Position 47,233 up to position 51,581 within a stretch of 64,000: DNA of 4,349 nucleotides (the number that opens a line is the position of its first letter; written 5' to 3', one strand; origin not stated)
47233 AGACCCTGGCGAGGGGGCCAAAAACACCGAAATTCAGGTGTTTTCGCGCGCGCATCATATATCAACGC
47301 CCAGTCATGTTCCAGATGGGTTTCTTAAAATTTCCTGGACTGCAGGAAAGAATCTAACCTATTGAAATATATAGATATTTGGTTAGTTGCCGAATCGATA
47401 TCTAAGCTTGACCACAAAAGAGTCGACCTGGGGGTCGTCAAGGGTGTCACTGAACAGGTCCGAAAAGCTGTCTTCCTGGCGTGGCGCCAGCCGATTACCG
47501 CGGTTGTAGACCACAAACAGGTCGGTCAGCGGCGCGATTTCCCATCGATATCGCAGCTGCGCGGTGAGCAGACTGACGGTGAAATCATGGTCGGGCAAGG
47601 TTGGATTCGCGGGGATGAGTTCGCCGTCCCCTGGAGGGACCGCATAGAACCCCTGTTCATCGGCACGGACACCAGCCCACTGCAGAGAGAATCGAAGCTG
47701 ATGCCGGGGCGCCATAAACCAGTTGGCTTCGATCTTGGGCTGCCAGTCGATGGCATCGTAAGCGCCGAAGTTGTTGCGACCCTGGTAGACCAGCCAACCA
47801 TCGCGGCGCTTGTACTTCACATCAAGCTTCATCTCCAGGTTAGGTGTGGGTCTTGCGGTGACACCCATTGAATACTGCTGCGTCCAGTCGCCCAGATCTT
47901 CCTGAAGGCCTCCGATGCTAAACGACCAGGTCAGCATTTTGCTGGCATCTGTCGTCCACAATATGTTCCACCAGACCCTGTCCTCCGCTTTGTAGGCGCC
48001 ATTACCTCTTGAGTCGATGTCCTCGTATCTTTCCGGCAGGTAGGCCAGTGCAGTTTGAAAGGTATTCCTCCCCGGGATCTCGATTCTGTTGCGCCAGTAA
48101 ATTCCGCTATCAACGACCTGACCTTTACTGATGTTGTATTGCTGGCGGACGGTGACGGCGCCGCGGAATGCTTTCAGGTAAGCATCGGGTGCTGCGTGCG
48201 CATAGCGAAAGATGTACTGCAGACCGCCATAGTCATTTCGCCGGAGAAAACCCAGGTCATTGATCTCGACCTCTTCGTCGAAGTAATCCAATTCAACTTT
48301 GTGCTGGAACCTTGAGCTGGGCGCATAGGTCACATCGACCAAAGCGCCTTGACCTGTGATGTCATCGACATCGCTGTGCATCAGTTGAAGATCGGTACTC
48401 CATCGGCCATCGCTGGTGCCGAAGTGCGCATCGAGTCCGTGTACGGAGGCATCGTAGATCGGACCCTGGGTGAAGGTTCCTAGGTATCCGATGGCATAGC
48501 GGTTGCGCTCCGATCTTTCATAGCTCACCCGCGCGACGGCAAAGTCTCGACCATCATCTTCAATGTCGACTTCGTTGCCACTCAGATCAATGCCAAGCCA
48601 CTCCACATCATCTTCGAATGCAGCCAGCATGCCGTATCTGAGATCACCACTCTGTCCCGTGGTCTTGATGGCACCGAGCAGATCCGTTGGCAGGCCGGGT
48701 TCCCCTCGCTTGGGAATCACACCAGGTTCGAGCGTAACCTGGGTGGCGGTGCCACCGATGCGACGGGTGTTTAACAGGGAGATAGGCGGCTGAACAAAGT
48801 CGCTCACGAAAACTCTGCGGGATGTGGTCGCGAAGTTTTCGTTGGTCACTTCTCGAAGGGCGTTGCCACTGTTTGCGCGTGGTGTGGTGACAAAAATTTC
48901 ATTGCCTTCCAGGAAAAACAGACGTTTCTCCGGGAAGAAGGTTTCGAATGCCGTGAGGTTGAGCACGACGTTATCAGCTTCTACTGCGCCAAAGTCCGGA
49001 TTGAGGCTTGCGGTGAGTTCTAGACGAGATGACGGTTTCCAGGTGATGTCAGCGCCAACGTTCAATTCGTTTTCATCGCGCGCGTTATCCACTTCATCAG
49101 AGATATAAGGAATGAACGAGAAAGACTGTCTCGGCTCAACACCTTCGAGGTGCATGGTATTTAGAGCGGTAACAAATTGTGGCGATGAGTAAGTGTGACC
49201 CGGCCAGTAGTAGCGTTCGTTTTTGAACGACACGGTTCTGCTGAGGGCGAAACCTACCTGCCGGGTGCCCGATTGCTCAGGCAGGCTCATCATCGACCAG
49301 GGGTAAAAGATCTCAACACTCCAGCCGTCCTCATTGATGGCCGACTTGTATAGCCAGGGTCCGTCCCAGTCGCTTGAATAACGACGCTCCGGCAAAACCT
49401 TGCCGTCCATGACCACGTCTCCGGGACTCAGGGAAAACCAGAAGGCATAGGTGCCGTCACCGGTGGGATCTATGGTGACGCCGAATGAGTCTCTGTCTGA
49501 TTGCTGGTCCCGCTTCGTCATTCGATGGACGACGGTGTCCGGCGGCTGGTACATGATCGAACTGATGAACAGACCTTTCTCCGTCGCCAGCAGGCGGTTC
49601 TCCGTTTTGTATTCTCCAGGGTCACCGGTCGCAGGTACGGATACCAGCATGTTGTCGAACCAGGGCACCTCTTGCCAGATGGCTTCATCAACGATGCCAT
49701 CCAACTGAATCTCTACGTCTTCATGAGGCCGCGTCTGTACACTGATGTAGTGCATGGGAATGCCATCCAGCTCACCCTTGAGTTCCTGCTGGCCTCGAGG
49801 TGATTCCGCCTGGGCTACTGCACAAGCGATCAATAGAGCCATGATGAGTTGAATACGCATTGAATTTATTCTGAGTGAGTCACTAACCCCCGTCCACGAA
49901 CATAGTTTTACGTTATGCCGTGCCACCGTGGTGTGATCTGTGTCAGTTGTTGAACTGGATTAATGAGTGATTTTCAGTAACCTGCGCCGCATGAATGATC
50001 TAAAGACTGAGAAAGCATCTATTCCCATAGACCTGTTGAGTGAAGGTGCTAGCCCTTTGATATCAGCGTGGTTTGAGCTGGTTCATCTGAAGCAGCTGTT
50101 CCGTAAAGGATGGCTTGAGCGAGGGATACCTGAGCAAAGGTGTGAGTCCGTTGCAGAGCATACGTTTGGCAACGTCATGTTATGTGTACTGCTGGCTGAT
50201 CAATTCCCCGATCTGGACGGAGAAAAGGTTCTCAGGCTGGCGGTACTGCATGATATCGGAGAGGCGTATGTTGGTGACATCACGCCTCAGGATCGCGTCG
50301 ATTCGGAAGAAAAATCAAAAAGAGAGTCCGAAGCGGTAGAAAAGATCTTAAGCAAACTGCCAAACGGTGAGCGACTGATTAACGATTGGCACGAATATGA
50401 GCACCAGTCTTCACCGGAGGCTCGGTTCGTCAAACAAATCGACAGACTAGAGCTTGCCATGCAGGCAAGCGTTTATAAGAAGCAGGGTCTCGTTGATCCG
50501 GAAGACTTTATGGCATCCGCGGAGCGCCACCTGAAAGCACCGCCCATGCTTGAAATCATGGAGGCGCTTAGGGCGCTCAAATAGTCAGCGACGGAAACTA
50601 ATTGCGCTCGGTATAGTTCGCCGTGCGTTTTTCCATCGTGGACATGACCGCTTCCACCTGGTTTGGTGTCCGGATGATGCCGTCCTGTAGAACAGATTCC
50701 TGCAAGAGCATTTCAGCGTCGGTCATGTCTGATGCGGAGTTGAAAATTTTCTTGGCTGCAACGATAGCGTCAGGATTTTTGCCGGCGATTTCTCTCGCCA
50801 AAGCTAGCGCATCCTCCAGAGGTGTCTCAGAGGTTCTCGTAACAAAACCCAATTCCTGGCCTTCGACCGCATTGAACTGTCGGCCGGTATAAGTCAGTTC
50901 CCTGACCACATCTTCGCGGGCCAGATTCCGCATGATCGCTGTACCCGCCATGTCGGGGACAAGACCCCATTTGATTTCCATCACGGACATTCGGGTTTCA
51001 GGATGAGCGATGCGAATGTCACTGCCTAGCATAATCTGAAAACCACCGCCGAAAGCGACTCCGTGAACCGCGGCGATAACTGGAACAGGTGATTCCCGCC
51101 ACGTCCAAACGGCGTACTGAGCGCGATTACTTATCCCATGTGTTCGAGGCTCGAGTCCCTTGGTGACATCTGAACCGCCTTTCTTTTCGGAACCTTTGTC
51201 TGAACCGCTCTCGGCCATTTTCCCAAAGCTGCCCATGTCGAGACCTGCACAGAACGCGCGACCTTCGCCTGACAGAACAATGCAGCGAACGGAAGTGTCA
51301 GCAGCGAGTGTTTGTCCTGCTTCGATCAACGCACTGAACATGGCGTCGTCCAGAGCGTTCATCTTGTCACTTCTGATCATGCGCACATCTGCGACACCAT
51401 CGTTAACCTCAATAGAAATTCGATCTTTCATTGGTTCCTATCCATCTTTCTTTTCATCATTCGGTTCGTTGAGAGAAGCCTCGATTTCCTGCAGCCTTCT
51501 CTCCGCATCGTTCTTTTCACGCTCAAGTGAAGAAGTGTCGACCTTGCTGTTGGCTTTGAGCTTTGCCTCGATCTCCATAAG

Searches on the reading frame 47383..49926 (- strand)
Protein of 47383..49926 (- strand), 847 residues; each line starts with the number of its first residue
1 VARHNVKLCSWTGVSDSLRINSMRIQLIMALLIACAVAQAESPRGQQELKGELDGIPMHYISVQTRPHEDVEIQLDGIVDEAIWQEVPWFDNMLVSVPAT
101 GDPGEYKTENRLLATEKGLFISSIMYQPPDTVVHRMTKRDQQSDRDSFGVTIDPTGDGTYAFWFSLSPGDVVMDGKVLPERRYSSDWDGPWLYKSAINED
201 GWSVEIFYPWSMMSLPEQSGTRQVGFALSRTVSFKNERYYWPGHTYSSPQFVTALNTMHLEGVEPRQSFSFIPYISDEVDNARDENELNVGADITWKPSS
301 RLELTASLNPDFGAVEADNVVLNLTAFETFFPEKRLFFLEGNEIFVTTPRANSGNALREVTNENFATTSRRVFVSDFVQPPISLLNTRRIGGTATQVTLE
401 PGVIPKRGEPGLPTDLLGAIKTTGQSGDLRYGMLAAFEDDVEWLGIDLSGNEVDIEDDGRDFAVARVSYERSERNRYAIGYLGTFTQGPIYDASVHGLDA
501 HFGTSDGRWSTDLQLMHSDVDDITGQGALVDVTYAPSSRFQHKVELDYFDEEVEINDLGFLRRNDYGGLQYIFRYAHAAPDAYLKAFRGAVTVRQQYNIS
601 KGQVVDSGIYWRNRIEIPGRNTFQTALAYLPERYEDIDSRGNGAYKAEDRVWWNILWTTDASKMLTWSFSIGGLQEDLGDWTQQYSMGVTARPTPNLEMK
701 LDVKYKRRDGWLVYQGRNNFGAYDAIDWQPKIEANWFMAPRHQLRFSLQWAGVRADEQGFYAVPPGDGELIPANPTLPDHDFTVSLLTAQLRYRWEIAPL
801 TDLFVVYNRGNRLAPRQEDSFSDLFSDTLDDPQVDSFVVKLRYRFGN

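Call 26: search_protein_families(library=ncbifam, proteins=[window:47383-49926:-], max_evalue=0.00001)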
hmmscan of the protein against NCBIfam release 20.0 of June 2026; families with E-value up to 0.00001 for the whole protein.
window:47383-49926:- (847 aa): 0 families

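Call 28: search_protein_families(library=pfam, proteins=[window:47383-49926:-], max_evalue=0.0001)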
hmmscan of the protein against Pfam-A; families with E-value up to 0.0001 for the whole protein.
window:47383-49926:- (847 aa): 1 family
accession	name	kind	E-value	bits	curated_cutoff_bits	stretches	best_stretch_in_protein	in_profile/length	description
PF19313.5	DUF5916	-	1.9e-43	149.6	22.6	2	486-843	194-561/572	Domain of unknown function (DUF5916)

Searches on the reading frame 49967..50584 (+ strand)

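Call 26: search_protein_families(library=ncbifam, proteins=[window:49967-50584:+], max_evalue=0.00001)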
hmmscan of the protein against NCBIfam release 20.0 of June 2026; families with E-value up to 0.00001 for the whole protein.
window:49967-50584:+ (205 aa): 0 families

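Call 28: search_protein_families(library=pfam, proteins=[window:49967-50584:+], max_evalue=0.0001)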
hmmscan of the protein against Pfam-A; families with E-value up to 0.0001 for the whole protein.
window:49967-50584:+ (205 aa): 3 families
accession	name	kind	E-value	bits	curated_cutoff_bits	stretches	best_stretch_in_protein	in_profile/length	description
PF13023.12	HD_3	-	1.6e-37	129.4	22.5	1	40-179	3-147/165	HD domain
PF01966.28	HD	-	8e-12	45.9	22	1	62-162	1-114/116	HD domain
PF12917.13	YfbR-like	-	1.4e-07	31.9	25.9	1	58-190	22-164/182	5'-deoxynucleotidase YfbR-like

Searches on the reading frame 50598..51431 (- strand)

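Call 26: search_protein_families(library=ncbifam, proteins=[window:50598-51431:-], max_evalue=0.00001)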
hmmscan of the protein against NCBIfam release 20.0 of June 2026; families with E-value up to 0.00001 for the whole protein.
window:50598-51431:- (277 aa): 71 families (the best 25 are shown)
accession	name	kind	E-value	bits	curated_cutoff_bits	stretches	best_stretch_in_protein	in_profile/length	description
NF005699.0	PRK07509.1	equivalog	1.8e-100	336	249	1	2-276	3-264/267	crotonase/enoyl-CoA hydratase family protein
NF004794.0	PRK06142.1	equivalog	6.9e-46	157.1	308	1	5-275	8-272/273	crotonase/enoyl-CoA hydratase family protein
NF051848.1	EnCoAHydtEchA19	equivalog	1.5e-42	145.9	400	1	5-276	2-258/258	enoyl-CoA hydratase EchA19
NF006109.0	PRK08260.1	subfamily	1.1e-37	129.9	320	1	3-276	4-278/296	enoyl-CoA hydratase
NF046063.1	oxepin_alt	equivalog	6.2e-35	120.9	300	1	10-271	7-253/254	oxepin-CoA hydrolase, alternative type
NF006699.0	PRK09245.1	subfamily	1.6e-34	119.4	354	1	1-275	1-265/266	crotonase/enoyl-CoA hydratase family protein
NF005891.0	PRK07854.1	equivalog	4.6e-34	118.1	237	1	8-274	5-241/243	enoyl-CoA hydratase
NF005864.0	PRK07799.1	equivalog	5.5e-34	117.5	316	1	8-275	13-265/266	crotonase/enoyl-CoA hydratase family protein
NF004725.0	PRK06072.1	equivalog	6e-34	117.9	293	1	5-274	2-246/248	enoyl-CoA hydratase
NF006008.0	PRK08139.1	equivalog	8.1e-34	117.3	313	1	5-275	13-265/266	enoyl-CoA hydratase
NF005803.0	PRK07658.1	equivalog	8.4e-34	117.1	313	1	4-276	3-257/257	enoyl-CoA hydratase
NF004857.0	PRK06210.1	equivalog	1.2e-33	116.8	341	1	3-275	8-274/275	enoyl-CoA hydratase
NF006007.0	PRK08138.1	subfamily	3.4e-33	115.1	355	2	85-274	67-259/261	enoyl-CoA hydratase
NF005675.0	PRK07468.1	equivalog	7.3e-33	114.4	350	1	6-274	7-260/262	crotonase/enoyl-CoA hydratase family protein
NF005802.0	PRK07657.1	equivalog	1.3e-32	113.4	363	2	113-274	95-258/260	enoyl-CoA hydratase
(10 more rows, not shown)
